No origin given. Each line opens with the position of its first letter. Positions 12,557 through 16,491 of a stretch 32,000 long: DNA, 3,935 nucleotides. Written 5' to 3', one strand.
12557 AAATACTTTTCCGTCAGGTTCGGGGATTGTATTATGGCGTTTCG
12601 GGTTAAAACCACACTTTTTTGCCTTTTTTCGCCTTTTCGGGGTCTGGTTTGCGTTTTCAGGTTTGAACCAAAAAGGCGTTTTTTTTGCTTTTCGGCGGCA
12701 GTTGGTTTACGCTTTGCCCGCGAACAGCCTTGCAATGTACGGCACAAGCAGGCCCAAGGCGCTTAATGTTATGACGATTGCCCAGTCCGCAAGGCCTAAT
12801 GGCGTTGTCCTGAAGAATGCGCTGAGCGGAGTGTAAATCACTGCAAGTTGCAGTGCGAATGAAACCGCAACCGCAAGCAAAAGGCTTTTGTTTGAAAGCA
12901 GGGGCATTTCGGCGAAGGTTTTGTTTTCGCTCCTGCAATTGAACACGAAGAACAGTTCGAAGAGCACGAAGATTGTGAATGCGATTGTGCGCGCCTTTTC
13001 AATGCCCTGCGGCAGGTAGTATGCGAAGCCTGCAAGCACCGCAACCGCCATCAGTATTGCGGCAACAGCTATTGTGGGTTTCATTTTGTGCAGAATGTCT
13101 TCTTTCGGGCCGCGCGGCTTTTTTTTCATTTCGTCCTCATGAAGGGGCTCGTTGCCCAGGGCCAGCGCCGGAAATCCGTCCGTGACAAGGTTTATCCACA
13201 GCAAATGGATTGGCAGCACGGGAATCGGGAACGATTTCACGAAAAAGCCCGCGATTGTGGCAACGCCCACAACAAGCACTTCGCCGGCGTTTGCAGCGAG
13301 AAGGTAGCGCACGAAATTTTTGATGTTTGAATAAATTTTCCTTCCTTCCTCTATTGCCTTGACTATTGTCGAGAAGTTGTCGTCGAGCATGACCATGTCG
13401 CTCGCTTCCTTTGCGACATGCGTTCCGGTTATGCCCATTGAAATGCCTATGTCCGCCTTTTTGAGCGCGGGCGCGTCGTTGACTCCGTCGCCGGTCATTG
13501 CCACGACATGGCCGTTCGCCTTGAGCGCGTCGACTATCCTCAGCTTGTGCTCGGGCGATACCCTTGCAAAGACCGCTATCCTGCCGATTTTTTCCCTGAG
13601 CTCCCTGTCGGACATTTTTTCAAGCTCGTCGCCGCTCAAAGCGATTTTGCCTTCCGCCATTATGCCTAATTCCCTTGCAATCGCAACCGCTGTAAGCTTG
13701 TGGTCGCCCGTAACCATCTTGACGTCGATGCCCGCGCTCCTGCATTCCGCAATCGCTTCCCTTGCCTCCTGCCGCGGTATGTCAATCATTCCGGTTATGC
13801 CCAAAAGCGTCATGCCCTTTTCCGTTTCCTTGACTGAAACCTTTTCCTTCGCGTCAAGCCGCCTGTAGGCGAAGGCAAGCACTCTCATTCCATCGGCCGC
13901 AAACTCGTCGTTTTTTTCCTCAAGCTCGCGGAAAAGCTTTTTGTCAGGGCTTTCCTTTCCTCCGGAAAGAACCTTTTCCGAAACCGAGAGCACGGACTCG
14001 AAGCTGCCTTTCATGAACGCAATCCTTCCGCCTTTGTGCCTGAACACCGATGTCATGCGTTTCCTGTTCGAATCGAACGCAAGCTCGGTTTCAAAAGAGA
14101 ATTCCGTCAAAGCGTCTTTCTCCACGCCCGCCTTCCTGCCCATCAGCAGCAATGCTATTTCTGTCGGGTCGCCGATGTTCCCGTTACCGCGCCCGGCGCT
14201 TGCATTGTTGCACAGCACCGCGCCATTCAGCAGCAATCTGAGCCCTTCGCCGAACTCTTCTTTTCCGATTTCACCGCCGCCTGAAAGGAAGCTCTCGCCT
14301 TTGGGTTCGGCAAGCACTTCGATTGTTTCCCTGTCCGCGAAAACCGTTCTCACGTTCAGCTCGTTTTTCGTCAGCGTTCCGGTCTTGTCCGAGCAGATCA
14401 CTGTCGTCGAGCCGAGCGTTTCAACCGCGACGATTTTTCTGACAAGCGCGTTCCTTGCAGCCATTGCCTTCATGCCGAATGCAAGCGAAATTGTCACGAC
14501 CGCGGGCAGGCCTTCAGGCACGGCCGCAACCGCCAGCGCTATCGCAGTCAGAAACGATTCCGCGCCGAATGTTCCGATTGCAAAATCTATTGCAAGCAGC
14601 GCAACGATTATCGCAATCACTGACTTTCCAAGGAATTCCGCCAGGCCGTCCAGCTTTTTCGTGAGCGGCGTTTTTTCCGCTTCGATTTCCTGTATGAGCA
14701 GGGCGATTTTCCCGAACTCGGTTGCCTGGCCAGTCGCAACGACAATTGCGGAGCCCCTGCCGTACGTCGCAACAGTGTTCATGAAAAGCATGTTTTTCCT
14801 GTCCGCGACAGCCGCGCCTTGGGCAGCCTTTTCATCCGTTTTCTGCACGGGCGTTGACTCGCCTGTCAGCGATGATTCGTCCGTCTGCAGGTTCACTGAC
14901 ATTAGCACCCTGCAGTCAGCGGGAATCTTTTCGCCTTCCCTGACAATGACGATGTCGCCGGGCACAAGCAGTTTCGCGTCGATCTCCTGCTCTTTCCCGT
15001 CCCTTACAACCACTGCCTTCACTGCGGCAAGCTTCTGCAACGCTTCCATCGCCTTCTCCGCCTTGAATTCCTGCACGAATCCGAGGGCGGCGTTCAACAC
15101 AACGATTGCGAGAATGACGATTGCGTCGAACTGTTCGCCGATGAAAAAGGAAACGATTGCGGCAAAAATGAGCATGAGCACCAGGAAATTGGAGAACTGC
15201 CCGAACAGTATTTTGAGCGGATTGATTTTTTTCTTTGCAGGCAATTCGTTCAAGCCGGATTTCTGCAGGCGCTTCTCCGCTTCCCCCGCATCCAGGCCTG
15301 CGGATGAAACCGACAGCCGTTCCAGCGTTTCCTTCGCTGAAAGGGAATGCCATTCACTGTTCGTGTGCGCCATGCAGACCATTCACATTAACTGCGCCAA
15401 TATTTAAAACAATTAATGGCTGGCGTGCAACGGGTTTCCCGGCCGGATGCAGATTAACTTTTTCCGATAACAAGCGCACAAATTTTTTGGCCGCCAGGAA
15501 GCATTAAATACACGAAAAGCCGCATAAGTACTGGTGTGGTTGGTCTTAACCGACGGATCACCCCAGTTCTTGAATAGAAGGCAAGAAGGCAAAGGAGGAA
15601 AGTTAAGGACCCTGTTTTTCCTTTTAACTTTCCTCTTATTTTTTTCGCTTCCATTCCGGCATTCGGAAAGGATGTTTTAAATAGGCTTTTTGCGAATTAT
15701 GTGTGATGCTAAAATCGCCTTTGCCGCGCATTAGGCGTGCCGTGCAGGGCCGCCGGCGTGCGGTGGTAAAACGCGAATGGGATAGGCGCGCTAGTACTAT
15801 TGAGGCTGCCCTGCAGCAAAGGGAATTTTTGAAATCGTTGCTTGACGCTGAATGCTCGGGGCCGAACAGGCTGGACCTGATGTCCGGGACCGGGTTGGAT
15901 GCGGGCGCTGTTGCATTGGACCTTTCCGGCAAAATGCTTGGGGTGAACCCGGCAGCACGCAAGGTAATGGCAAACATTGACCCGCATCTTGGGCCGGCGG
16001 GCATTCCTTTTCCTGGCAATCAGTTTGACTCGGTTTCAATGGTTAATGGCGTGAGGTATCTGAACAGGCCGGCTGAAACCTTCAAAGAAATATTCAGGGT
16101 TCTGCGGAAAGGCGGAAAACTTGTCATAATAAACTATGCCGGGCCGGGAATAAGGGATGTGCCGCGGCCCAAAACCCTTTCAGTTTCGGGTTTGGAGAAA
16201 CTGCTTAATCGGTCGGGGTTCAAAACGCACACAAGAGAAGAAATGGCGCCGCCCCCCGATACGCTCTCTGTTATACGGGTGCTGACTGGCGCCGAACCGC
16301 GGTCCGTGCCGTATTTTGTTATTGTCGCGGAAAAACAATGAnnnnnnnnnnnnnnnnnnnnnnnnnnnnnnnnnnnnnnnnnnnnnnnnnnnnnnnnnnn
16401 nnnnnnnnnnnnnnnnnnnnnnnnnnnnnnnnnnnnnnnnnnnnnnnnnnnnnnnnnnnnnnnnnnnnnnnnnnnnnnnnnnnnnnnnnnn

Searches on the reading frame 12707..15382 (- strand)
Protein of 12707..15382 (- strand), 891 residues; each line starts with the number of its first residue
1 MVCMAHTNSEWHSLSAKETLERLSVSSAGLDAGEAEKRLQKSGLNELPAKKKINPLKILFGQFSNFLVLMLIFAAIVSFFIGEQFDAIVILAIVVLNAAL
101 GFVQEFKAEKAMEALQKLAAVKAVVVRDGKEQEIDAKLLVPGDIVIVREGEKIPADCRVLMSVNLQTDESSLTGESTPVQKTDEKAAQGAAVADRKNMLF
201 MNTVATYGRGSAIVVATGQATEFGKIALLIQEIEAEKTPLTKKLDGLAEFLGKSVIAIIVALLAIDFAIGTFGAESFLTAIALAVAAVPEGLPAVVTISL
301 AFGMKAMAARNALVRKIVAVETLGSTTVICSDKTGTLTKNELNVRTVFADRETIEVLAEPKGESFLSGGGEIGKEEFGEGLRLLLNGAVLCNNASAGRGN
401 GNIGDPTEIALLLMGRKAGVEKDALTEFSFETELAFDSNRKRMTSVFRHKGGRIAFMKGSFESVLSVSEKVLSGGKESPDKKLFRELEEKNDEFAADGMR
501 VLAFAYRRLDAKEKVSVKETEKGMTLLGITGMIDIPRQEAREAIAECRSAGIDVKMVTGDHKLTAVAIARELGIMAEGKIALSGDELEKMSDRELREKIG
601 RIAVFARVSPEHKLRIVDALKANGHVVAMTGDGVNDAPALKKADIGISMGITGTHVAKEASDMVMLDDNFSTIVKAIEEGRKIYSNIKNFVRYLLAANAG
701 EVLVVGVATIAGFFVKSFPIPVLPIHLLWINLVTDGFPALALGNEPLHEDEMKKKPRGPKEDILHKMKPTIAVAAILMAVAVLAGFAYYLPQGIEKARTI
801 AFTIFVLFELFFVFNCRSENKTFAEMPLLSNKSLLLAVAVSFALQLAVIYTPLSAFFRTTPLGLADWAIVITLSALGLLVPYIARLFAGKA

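Call 43: search_protein_families(library=pfam, proteins=[window:12707-15382:-], max_evalue=0.01)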
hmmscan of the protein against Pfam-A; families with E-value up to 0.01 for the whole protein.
window:12707-15382:- (891 aa): 7 families
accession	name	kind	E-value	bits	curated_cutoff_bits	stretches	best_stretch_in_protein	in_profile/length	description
PF00122.25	E1-E2_ATPase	-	9.3e-54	182.1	28.1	1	118-309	2-180/181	E1-E2 ATPase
PF00689.26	Cation_ATPase_C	-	1.8e-47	161.8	27.3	1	719-886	1-174/175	Cation transporting ATPase, C-terminus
PF00702.32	Hydrolase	-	3.9e-19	70.2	26.4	1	328-644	3-191/191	haloacid dehalogenase-like hydrolase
PF00690.31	Cation_ATPase_N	-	4.4e-19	68.4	20.4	1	11-78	1-69/69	Cation transporter/ATPase, N-terminus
PF13246.12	Cation_ATPase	-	9.3e-14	51.7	21.7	1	390-469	2-89/91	Cation transport ATPase (P-type)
PF08282.18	Hydrolase_3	-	6.7e-05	23.2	20.9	0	619-677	198-255/255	haloacid dehalogenase-like hydrolase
PF12710.13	HAD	-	8.3e-05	23.5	27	1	536-641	86-189/189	haloacid dehalogenase-like hydrolase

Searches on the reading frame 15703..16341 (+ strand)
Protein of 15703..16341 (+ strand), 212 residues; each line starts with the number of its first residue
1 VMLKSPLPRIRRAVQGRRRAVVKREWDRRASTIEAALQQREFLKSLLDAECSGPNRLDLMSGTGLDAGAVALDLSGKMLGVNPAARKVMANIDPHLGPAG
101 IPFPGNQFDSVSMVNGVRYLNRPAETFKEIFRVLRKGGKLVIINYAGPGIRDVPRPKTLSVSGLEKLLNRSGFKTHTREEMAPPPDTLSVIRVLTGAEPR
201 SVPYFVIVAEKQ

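Call 12: search_protein_families(library=pfam, proteins=[window:15703-16341:+])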
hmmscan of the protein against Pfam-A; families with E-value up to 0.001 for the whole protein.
window:15703-16341:+ (212 aa): 4 families
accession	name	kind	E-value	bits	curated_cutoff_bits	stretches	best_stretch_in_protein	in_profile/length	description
PF08241.18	Methyltransf_11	-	2e-10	41.6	21.2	1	64-142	18-95/95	Methyltransferase domain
PF01209.24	Ubie_methyltran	-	2.9e-07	30.5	20.1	1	45-148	50-157/233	ubiE/COQ5 methyltransferase family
PF13649.12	Methyltransf_25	-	1.3e-06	29.4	27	1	64-138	20-97/97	Methyltransferase domain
PF13489.12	Methyltransf_23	-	0.00014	22.1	27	1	33-144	13-118/164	Methyltransferase domain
